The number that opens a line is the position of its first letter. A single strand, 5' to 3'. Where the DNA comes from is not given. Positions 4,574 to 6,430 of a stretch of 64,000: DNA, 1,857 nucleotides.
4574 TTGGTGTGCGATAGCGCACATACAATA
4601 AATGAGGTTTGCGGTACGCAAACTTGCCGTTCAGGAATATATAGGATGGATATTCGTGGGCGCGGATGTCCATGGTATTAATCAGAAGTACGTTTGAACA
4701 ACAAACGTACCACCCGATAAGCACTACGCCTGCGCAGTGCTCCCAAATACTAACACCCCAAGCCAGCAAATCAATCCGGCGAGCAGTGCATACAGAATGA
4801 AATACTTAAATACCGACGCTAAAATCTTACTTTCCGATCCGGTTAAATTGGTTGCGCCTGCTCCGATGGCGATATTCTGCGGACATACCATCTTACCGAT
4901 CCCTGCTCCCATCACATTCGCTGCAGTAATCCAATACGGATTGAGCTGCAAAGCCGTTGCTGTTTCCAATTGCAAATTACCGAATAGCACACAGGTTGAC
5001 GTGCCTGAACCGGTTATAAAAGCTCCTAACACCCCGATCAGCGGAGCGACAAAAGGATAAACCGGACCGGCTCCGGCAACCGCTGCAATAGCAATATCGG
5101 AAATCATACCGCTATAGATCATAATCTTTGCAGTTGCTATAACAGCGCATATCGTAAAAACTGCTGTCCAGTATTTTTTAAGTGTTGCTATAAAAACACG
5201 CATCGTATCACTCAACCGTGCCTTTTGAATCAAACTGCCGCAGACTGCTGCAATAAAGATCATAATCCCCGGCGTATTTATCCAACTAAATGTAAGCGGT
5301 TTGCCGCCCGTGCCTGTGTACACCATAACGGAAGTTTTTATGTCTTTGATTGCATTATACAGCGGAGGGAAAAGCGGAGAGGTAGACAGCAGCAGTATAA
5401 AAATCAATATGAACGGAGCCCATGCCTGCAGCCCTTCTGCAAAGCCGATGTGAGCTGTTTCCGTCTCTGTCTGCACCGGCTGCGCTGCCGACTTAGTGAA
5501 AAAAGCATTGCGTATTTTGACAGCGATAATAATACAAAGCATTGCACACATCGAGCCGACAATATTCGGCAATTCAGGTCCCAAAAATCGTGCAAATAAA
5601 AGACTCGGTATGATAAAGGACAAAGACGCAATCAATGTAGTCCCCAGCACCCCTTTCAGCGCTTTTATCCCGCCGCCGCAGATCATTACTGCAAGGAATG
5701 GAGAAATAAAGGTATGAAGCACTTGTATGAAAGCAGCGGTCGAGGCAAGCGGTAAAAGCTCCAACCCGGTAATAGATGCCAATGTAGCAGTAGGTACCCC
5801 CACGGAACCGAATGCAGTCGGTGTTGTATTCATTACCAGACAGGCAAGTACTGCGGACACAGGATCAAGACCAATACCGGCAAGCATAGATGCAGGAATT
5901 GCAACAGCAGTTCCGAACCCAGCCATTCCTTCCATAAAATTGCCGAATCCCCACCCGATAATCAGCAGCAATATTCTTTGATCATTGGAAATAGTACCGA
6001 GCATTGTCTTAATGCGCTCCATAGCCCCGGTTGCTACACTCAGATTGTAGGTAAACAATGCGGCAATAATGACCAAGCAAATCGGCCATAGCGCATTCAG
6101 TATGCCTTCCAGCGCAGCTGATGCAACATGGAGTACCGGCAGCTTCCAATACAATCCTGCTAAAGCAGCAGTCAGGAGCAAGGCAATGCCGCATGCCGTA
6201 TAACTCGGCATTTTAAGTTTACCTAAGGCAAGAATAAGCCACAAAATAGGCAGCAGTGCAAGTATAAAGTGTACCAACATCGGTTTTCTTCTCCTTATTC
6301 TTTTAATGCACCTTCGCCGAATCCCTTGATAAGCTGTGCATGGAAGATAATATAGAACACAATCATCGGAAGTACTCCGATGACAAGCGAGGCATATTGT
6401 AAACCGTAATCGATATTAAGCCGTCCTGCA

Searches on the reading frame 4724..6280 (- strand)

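Call 6: search_protein_families(library=pfam, max_evalue=0.1, proteins=[window:4724-6280:-])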
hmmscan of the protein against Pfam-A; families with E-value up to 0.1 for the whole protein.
window:4724-6280:- (518 aa): 1 family
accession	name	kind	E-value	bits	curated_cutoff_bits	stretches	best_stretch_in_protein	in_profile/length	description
PF02652.20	Lactate_perm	-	4.7e-132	441.8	27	1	4-506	2-520/522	L-lactate permease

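Call 7: search_protein_families(library=ncbifam, max_evalue=0.1, proteins=[window:4724-6280:-])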
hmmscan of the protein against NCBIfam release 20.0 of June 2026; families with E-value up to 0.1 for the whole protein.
window:4724-6280:- (518 aa): 3 families
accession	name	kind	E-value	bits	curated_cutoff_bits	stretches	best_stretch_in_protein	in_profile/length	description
TIGR00795.1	lctP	subfamily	2.2e-126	422.8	341.15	1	3-507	7-527/530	lactate permease LctP family transporter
NF007740.0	PRK10420.1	equivalog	5.6e-81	272.8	918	1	6-511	19-545/551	L-lactate permease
NF007249.0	PRK09695.1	equivalog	6.1e-68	229.8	1121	2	6-265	19-277/560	glycolate permease GlcA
